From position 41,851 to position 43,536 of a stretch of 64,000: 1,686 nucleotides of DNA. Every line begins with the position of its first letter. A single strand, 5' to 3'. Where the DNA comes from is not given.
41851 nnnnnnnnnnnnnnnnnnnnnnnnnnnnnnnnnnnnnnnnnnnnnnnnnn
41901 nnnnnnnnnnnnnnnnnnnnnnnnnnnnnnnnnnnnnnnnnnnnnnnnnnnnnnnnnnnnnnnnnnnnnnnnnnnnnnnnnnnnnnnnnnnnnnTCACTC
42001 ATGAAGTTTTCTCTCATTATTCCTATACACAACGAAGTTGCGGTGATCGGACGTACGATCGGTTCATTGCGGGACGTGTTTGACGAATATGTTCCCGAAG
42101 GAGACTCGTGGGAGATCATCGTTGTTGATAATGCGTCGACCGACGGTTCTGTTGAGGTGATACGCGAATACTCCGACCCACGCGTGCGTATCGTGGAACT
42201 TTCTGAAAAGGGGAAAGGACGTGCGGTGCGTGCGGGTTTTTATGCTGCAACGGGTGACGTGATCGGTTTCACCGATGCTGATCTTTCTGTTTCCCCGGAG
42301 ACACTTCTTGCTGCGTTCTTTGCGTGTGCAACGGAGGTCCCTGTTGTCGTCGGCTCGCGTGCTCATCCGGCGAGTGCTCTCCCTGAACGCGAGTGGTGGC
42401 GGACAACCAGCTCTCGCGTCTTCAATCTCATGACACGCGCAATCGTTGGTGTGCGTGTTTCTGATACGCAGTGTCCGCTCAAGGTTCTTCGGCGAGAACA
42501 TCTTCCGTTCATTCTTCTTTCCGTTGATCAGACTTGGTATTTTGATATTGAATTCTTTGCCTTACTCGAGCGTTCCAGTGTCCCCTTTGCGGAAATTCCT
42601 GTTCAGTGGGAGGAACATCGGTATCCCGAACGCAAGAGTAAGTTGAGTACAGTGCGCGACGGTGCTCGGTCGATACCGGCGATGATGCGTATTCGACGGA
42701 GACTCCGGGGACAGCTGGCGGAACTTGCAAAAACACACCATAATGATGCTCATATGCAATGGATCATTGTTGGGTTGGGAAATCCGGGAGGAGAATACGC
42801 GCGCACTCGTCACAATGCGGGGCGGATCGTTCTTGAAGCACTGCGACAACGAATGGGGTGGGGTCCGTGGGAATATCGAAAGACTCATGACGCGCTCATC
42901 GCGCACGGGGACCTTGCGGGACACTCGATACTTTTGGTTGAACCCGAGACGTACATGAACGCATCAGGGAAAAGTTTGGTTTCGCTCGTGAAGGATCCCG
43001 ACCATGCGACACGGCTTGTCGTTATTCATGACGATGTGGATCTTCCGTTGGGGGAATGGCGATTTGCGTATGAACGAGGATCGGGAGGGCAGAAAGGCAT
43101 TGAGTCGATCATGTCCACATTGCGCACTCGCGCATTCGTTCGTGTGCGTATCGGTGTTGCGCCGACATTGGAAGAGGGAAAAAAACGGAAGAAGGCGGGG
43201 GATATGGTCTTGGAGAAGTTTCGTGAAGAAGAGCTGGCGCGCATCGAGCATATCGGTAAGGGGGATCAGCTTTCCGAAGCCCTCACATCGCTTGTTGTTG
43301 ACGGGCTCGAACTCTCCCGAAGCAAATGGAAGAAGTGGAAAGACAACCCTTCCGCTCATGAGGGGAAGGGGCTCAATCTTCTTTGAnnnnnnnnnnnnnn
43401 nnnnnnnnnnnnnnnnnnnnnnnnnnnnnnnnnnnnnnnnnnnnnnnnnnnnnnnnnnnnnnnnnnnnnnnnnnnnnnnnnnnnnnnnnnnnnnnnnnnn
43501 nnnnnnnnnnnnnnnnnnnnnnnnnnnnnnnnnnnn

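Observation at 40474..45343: GT39-like / GT2::Pth fusion / GT39-like cluster, a candidate polyprenyl-phosphate-sugar dependent glycosylation system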

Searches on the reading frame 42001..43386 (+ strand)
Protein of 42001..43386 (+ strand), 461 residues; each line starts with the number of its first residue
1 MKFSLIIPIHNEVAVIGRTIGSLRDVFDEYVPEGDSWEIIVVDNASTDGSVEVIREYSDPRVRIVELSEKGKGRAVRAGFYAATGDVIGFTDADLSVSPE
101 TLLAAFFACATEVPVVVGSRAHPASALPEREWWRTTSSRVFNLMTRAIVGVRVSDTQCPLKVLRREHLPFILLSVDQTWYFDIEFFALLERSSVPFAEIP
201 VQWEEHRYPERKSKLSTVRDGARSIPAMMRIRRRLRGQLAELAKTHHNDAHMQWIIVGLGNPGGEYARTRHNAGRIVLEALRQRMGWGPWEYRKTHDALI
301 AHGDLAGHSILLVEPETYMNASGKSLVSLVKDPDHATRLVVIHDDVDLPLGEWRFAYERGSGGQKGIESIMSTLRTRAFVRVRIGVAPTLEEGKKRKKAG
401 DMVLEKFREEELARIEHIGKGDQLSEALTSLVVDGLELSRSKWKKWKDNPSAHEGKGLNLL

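Call 3: search_protein_families(library=pfam, proteins=[window:42001-43386:+], max_evalue=0.01)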
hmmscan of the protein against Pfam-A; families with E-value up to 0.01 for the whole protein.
window:42001-43386:+ (461 aa): 4 families
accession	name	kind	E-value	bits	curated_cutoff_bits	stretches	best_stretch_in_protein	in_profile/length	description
PF01195.25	Pept_tRNA_hydro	-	6e-44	150.5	27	1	255-436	1-175/183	Peptidyl-tRNA hydrolase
PF00535.33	Glycos_transf_2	-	7.2e-30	104.6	23.3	1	4-168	1-164/168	Glycosyl transferase family 2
PF13641.12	Glyco_tranf_2_3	-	1.4e-06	29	27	1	3-107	3-111/230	Glycosyltransferase like family 2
PF10111.15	Glyco_tranf_2_2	-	2.3e-05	24.5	27.3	1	4-102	1-99/276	Glycosyltransferase like family 2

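Call 4: search_protein_families(library=ncbifam, proteins=[window:42001-43386:+], max_evalue=0.01)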
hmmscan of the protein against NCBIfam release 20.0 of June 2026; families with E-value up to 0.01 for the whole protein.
window:42001-43386:+ (461 aa): 20 families
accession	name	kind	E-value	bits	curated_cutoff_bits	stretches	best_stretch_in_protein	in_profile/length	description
TIGR00447.2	pth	equivalog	3.5e-42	144.1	100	1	254-418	1-161/172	aminoacyl-tRNA hydrolase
NF007986.1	PRK10714.1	equivalog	1.3e-14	53.9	529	1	2-213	7-210/316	undecaprenyl-phosphate 4-deoxy-4-formamido-L-arabinose transferase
NF047588.1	GlcsyltransPgfSStrep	equivalog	9.2e-13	48.1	500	1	1-171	1-167/308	glycosyltransferase PgfS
NF007482.0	PRK10073.1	equivalog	2.7e-12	46.4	423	1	2-100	7-101/334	glycosyltransferase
TIGR04283.1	glyco_like_mftF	equivalog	2e-11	43.9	182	1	4-104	2-91/221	TIGR04283 family arsenosugar biosynthesis glycosyltransferase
NF038302.1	EPS_HpsE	equivalog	2.1e-10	40.1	300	1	1-121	1-124/307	hormogonium polysaccharide biosynthesis glycosyltransferase HpsE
NF010496.0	PRK13915.1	equivalog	4e-10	39.3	262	1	2-100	32-132/307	glucosyl-3-phosphoglycerate synthase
NF041875.1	EPS_EpsD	equivalog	1.4e-09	37.8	370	1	4-135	2-133/325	exopolysaccharide biosynthesis glycosyltransferase EpsD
TIGR04182.1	glyco_TIGR04182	equivalog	1.6e-09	37.6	325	1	5-231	4-217/293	S-layer glycoprotein N-glycosyltransferase AglJ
TIGR03965.1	mycofact_glyco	equivalog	1.1e-08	34.4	280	1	4-113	77-184/467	mycofactocin biosynthesis glycosyltransferase MftF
NF041391.1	DPhHxTase_Halo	equivalog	2.4e-08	33.2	375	1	35-168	23-150/213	dolichyl-phosphate hexose transferase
NF047683.1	TeichurnBiosyTuaG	equivalog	1.4e-07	31.4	400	1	3-102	8-104/252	teichuronic acid biosynthesis protein TuaG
TIGR03937.1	PgaC_IcaA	equivalog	2.7e-07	29.9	422.3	1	3-100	47-141/407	poly-beta-1,6-N-acetyl-D-glucosamine synthase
NF041865.1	EpsU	equivalog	4.8e-07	29.1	700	1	2-107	40-144/394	exopolysaccharide biosynthesis GT2 family glycosyltransferase EpsU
TIGR03111.1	glyc2_xrt_Gpos1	hypoth_equivalog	1.8e-05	23.7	363.95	1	4-104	52-151/439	TIGR03111 family XrtG-associated glycosyltransferase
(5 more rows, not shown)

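Call 8: find_homologous_proteins(query=window:42001-43386:+, max_evalue=0.00001)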
Query window:42001-43386:+ (461 aa): 294 proteins with E <= 0.00001 among 8000 candidates; the best 120 are listed.
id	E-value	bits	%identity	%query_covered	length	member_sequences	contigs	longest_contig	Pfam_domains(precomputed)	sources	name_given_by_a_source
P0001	0.0e+0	1044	100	100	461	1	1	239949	PF10111.15,PF13641.13,PF01195.26,PF00535.33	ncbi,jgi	jgi:PTH1 family peptidyl-tRNA hydrolase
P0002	3.5e-272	921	87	100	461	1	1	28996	PF13641.13,PF01195.26,PF00535.33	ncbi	-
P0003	1.2e-271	919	88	100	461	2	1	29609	PF10111.15,PF13641.13,PF01195.26,PF00535.33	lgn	-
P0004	7.0e-174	597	58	98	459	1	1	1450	PF13641.13,PF01195.26,PF00535.33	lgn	-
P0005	2.9e-165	569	58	98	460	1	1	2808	PF01195.26,PF00535.33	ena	-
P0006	7.8e-161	554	59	97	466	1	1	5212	PF10111.15,PF01195.26,PF00535.33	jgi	jgi:aminoacyl-tRNA hydrolase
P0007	3.7e-150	519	53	96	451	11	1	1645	PF13641.13,PF01195.26,PF00535.33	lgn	-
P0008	8.5e-148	511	53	97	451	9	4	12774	PF13641.13,PF01195.26,PF00535.33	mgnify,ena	mgnify:CR=1 FL=1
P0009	2.8e-141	489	50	96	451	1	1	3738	PF01195.26,PF00535.33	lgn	-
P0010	3.0e-117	410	58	67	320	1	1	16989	PF01195.26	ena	-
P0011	4.2e-108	380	45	94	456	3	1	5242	PF13641.13,PF01195.26,PF00535.33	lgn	-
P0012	7.6e-103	363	42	94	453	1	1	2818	PF13641.13,PF01195.26,PF00535.33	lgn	-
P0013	1.7e-90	322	42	89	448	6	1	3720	PF10111.15,PF01195.26,PF00535.33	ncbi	-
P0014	3.5e-80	288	56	52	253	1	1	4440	PF10111.15,PF13641.13,PF00535.33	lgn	-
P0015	7.2e-74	267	50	54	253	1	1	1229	PF10111.15,PF13641.13,PF00535.33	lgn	-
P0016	5.0e-73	264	53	52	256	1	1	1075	PF13641.13,PF00535.33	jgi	jgi:glycosyltransferase involved in cell wall biosynthesis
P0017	7.9e-70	254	50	53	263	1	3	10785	PF10111.15,PF13641.13,PF00535.33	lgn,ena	-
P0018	1.3e-68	250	50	54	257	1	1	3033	PF13641.13,PF00535.33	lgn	-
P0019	1.3e-67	247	53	51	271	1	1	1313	PF13641.13,PF00535.33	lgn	-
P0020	1.3e-66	243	42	67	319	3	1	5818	PF13641.13,PF01195.26,PF00535.33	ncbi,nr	ncbi:MAG TPA: glycosyltransferase, partial [Candidatus Paceibacterota bacterium]|nr:glycosyltransfer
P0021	3.5e-62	229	49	52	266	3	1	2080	PF13641.13,PF00535.33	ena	-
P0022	2.9e-54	203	45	51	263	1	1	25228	PF10111.15,PF13641.13,PF00535.33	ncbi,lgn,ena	-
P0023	3.3e-41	160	41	50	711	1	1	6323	PF13641.13,PF00535.33,PF13231.13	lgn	-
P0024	5.3e-30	123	39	50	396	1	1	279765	PF13641.13,PF04138.21,PF00535.33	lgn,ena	-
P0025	1.0e-29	122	39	50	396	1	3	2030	PF04138.21,PF00535.33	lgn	-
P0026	1.2e-29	121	39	50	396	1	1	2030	PF04138.21,PF00535.33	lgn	-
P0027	7.8e-28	115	38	51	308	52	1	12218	PF13641.13,PF00535.33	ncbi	-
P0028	1.3e-27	115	38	51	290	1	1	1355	PF10111.15,PF13641.13,PF00535.33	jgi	jgi:dolichyl-phosphate beta-glucosyltransferase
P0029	3.4e-27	113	35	51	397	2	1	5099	PF13641.13,PF04138.21,PF00535.33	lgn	-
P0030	4.9e-27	113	35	53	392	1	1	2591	PF04138.21,PF00535.33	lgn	-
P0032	7.5e-27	112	36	51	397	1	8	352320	PF13641.13,PF04138.21,PF00535.33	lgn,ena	-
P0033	7.5e-27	112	36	51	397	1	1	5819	PF13641.13,PF04138.21,PF00535.33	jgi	-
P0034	1.4e-26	111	30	47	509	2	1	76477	PF10111.15,PF13641.13,PF00535.33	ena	-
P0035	1.5e-26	111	37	50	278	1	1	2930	PF13641.13,PF00535.33,PF12804.14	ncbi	-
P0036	1.7e-26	111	37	50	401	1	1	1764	PF13641.13,PF04138.21,PF00535.33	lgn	-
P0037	2.0e-26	111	38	50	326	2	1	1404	PF13641.13,PF00535.33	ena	-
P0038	2.1e-26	111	37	50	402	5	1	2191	PF13641.13,PF04138.21,PF00535.33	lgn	-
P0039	2.4e-26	111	37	50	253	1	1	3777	PF00535.33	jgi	jgi:dolichyl-phosphate beta-glucosyltransferase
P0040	3.1e-26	110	37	51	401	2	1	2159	PF13641.13,PF04138.21,PF00535.33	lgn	-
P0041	5.1e-26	109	37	50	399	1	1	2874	PF13641.13,PF04138.21,PF00535.33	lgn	-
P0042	5.2e-26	109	35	51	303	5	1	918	PF10111.15,PF13641.13,PF00535.33,PF12804.14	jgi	jgi:glycosyltransferase involved in cell wall biosynthesis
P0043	6.9e-26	109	35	51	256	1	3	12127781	PF00535.33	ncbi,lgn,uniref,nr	ncbi:glycosyltransferase [Kibdelosporangium philippinense]|uniref:Glycosyltransferase n=1 Tax=Kibdel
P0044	7.9e-26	109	38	50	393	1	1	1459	PF04138.21,PF00535.33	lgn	-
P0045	9.5e-26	109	35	51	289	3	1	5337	PF13641.13,PF00535.33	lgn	-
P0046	1.9e-25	108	37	51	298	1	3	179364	PF13641.13,PF00535.33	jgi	-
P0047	2.6e-25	107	36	51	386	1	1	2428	PF13641.13,PF04138.21,PF00535.33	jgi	jgi:putative flippase GtrA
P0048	3.1e-25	107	37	50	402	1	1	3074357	PF04138.21,PF00535.33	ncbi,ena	-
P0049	3.7e-25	107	35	51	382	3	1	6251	PF00535.33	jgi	-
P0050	4.3e-25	106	36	50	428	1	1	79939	PF13641.13,PF04138.21,PF00535.33,PF12804.14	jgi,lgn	jgi:putative flippase GtrA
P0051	4.4e-25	106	33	51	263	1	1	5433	PF10111.15,PF13641.13,PF00535.33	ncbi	ncbi:MAG: dolichyl-phosphate beta-glucosyltransferase, partial [Acidimicrobiales bacterium]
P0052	5.1e-25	106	35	51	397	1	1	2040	PF13641.13,PF04138.21,PF00535.33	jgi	jgi:putative flippase GtrA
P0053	6.2e-25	106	35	50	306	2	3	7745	PF13641.13,PF00535.33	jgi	jgi:dolichyl-phosphate beta-glucosyltransferase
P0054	1.1e-24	105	34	50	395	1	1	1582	PF13641.13,PF04138.21,PF00535.33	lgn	-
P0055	1.1e-24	105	36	51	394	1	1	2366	PF13641.13,PF04138.21,PF00535.33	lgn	-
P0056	1.3e-24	105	37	50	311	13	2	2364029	PF10111.15,PF13641.13,PF00535.33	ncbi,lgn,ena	ncbi:WcaA Glycosyltransferases involved in cell wall biogenesis [Acidimicrobiia bacterium]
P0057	2.4e-24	104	35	51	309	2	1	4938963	PF13641.13,PF00535.33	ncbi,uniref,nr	ncbi:glycosyltransferase [Aquihabitans sp. G128]|uniref:glycosyltransferase n=1 Tax=Aquihabitans sp.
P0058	2.7e-24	104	36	50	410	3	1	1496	PF13641.13,PF04138.21,PF00535.33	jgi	jgi:putative flippase GtrA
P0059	2.7e-24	104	36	51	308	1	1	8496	PF13641.13,PF00535.33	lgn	-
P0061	3.3e-24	104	35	51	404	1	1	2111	PF13641.13,PF04138.21,PF00535.33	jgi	-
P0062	3.7e-24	103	36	51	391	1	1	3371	PF13641.13,PF04138.21,PF00535.33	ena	-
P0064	3.8e-24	103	34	48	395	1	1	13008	PF13641.13,PF04138.21,PF00535.33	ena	-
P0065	3.8e-24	103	37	51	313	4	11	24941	PF00535.33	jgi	jgi:dolichyl-phosphate beta-glucosyltransferase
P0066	4.4e-24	103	33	51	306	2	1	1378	PF10111.15,PF13641.13,PF00535.33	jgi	-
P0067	5.0e-24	103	34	50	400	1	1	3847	PF13641.13,PF04138.21,PF00535.33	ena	-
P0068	5.3e-24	103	35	41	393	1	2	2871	PF13641.13,PF04138.21,PF00535.33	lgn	-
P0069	5.7e-24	103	35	51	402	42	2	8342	PF13641.13,PF04138.21,PF00535.33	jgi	jgi:dolichyl-phosphate beta-glucosyltransferase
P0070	8.1e-24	102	31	50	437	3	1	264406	PF04138.21,PF00535.33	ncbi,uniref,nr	ncbi:glycosyltransferase [Actinomadura sp. NEAU-AAG7]|uniref:glycosyltransferase n=1 Tax=Actinomadur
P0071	9.2e-24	102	37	50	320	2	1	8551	PF13641.13,PF00535.33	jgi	jgi:dolichyl-phosphate beta-glucosyltransferase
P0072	9.4e-24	102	37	44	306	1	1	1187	PF13641.13,PF00535.33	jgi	jgi:glycosyltransferase involved in cell wall biosynthesis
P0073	9.5e-24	102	35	50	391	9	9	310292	PF13641.13,PF04138.21,PF00535.33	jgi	jgi:putative flippase GtrA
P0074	9.6e-24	102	35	51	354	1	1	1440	PF13641.13,PF00535.33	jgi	jgi:dolichyl-phosphate beta-glucosyltransferase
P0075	1.1e-23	102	35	51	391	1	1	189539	PF13641.13,PF04138.21,PF00535.33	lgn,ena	-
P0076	1.3e-23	102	33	52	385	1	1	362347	PF04138.21,PF00535.33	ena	-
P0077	1.4e-23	101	37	50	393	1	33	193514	PF04138.21,PF00535.33,PF12804.14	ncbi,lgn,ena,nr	ncbi:MAG: glycosyltransferase [Microthrixaceae bacterium]|nr:glycosyltransferase [Microthrixaceae ba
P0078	1.4e-23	101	36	51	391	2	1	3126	PF13641.13,PF04138.21,PF00535.33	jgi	jgi:dolichyl-phosphate beta-glucosyltransferase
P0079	1.5e-23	101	35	51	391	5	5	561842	PF13641.13,PF04138.21,PF00535.33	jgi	jgi:dolichyl-phosphate beta-glucosyltransferase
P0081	1.7e-23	101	38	50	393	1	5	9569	PF04138.21,PF00535.33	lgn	-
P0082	2.0e-23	101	35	51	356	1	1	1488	PF13641.13,PF00535.33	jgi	jgi:dolichyl-phosphate beta-glucosyltransferase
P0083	2.8e-23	100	32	50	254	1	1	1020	PF10111.15,PF13641.13,PF00535.33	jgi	jgi:glycosyltransferase involved in cell wall biosynthesis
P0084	2.9e-23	100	31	51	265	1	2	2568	PF13641.13,PF00535.33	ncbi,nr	ncbi:MAG: glycosyltransferase [Chthoniobacterales bacterium]|nr:glycosyltransferase [Chthoniobactera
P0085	3.2e-23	100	36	50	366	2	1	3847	PF13641.13,PF04138.21,PF00535.33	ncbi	-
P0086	3.4e-23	100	34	53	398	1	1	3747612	PF13641.13,PF04138.21,PF00535.33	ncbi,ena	-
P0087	3.7e-23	100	33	50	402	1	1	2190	PF10111.15,PF13641.13,PF04138.21,PF00535.33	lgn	-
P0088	4.3e-23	100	37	51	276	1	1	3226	PF10111.15,PF00535.33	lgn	-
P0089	4.4e-23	100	33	51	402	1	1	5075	PF13641.13,PF04138.21,PF00535.33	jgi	jgi:dolichyl-phosphate beta-glucosyltransferase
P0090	4.4e-23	100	33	51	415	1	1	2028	PF04138.21,PF00535.33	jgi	jgi:dolichyl-phosphate beta-glucosyltransferase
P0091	5.5e-23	99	36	50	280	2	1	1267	PF13641.13,PF00535.33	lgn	-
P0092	5.6e-23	99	34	50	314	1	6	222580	PF10111.15,PF13641.13,PF00535.33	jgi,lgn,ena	-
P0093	6.4e-23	99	34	51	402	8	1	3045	PF13641.13,PF04138.21,PF00535.33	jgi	jgi:putative flippase GtrA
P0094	9.7e-23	99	34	51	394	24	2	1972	PF13641.13,PF04138.21,PF00535.33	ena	-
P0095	1.1e-22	99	34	52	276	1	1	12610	PF13641.13,PF00535.33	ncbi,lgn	ncbi:MAG: glycosyltransferase [Aquihabitans sp.]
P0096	1.1e-22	99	34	50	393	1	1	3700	PF10111.15,PF04138.21,PF00535.33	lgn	-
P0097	1.5e-22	98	33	51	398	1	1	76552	PF13641.13,PF04138.21,PF00535.33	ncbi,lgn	-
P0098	1.6e-22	98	34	50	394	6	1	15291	PF13641.13,PF04138.21,PF00535.33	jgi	-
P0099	1.6e-22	98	35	50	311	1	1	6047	PF10111.15,PF13641.13,PF00535.33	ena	-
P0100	1.9e-22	98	33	50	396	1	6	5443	PF13641.13,PF04138.21,PF00535.33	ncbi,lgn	-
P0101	1.9e-22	98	33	50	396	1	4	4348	PF13641.13,PF04138.21,PF00535.33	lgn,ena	-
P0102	1.9e-22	98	34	50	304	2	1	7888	PF13641.13,PF00535.33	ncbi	-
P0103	2.0e-22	98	33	51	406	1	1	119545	PF13641.13,PF04138.21,PF00535.33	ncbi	-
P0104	2.3e-22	97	33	51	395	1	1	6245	PF13641.13,PF04138.21,PF00535.33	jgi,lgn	jgi:dolichyl-phosphate beta-glucosyltransferase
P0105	3.2e-22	97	35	44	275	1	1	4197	PF13641.13,PF00535.33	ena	-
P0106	3.6e-22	97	32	50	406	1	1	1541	PF04138.21,PF00535.33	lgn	-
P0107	3.8e-22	97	33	51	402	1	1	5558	PF13641.13,PF04138.21,PF00535.33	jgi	-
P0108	4.2e-22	97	34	51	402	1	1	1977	PF13641.13,PF04138.21,PF00535.33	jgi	jgi:dolichyl-phosphate beta-glucosyltransferase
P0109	4.3e-22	97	34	51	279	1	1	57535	PF13641.13,PF00535.33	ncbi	ncbi:glycosyltransferase family 2 protein [soil metagenome]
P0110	4.6e-22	96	34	50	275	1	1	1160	PF13641.13,PF00535.33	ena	-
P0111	5.3e-22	96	34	50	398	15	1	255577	PF13641.13,PF04138.21,PF00535.33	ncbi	ncbi:MAG: glycosyltransferase [Microthrixaceae bacterium]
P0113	6.7e-22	96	32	51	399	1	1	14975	PF04138.21,PF00535.33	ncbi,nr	ncbi:MAG: glycosyltransferase [Acidimicrobiales bacterium]|nr:glycosyltransferase [Acidimicrobiales 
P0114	6.7e-22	96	34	51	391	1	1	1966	PF13641.13,PF04138.21,PF00535.33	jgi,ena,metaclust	metaclust:\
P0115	6.7e-22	96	34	51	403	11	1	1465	PF13641.13,PF04138.21,PF00535.33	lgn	-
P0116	7.5e-22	96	36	44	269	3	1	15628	PF13641.13,PF00535.33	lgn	-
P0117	8.2e-22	96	32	53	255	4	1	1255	PF13641.13,PF00535.33,PF12804.14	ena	-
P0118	9.4e-22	95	35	51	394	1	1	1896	PF04138.21,PF00535.33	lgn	-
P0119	1.2e-21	95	34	51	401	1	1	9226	PF13641.13,PF04138.21,PF00535.33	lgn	-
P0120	1.2e-21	95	31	53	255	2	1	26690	PF13641.13,PF00535.33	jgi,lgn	-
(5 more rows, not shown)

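Call 10: find_encoding_contigs(protein=P0002, flank=8000, max_places=3)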
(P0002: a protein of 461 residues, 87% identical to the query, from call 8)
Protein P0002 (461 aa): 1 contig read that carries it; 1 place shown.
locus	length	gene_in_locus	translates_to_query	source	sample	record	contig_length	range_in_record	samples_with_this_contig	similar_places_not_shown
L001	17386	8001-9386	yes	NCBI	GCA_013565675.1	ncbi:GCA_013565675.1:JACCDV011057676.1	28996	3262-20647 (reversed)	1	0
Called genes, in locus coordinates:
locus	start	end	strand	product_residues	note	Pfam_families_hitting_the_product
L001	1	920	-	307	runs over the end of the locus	PF00890:FAD_binding_2 (faint), PF01134:GIDA (faint), PF03486:HI0933_like (faint), PF07992:Pyr_redox_2, PF12831:FAD_oxidored (weak), PF13738:Pyr_redox_3, PF00070:Pyr_redox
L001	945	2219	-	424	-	PF00091:Tubulin, PF12327:FtsZ_C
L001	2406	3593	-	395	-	PF02491:SHS2_FTSA, PF11104:PilM_2, PF14450:FtsA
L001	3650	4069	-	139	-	PF02130:YbeY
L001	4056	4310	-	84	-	-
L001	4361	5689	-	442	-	PF13393:tRNA-synt_His, PF00587:tRNA-synt_2b, PF03129:HGTP_anticodon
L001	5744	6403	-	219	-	PF10502:Peptidase_S26, PF00717:Peptidase_S24 (weak)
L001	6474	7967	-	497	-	PF02366:PMT, PF13231:PMT_2 (weak), PF16192:PMT_4TMC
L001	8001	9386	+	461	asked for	PF00535:Glycos_transf_2, PF13641:Glyco_tranf_2_3, PF01195:Pept_tRNA_hydro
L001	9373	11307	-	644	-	PF02366:PMT, PF13231:PMT_2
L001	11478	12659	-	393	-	PF21710:Spt6_S1 (faint), PF00575:S1 (weak), PF23459:S1_RRP5 (faint), PF00575:S1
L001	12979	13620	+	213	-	PF13483:Lactamase_B_3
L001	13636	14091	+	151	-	-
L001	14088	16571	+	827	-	PF00521:DNA_topoisoIV, PF03989:DNA_gyraseA_C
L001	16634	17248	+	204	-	PF01135:PCMT (weak), PF01269:Fibrillarin (weak), PF01209:Ubie_methyltran, PF01728:FtsJ (weak), PF13847:Methyltransf_31, PF08241:Methyltransf_11, PF08242:Methyltransf_12, PF13649:Methyltransf_25, +3 more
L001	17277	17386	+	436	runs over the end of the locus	PF01547:SBP_bac_1, PF13416:SBP_bac_8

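Call 11: find_encoding_contigs(protein=P0008, flank=8000, max_places=4)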
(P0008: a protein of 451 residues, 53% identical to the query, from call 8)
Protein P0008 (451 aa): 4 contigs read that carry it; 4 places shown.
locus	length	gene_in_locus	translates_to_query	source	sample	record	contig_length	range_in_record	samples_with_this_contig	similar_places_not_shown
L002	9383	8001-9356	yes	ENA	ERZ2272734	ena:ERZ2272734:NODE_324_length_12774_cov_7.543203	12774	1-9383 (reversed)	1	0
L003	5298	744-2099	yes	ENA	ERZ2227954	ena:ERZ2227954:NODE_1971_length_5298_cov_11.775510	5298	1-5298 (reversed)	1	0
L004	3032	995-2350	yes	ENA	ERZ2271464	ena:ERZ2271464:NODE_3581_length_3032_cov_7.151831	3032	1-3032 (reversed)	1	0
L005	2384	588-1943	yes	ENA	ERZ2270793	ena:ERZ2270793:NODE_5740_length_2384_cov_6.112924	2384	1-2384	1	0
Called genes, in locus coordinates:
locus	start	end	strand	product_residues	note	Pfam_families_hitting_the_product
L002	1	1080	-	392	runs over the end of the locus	PF02491:SHS2_FTSA, PF11104:PilM_2, PF14450:FtsA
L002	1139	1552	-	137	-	PF02130:YbeY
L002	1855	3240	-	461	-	PF13393:tRNA-synt_His, PF00587:tRNA-synt_2b, PF03129:HGTP_anticodon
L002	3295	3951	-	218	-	PF10502:Peptidase_S26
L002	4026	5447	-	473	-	PF02366:PMT, PF16192:PMT_4TMC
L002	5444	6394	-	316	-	PF05050:Methyltransf_21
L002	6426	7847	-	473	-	PF02366:PMT, PF16192:PMT_4TMC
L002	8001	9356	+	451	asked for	PF00535:Glycos_transf_2, PF13641:Glyco_tranf_2_3, PF01195:Pept_tRNA_hydro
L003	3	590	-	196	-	?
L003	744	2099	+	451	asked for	PF00535:Glycos_transf_2, PF13641:Glyco_tranf_2_3, PF01195:Pept_tRNA_hydro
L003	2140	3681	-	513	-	-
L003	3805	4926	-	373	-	PF21710:Spt6_S1 (faint), PF23459:S1_RRP5 (faint), PF00575:S1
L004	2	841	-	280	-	?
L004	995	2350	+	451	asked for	PF00535:Glycos_transf_2, PF13641:Glyco_tranf_2_3, PF01195:Pept_tRNA_hydro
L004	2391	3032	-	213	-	?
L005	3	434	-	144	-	?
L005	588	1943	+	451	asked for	PF00535:Glycos_transf_2, PF13641:Glyco_tranf_2_3, PF01195:Pept_tRNA_hydro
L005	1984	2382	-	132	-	?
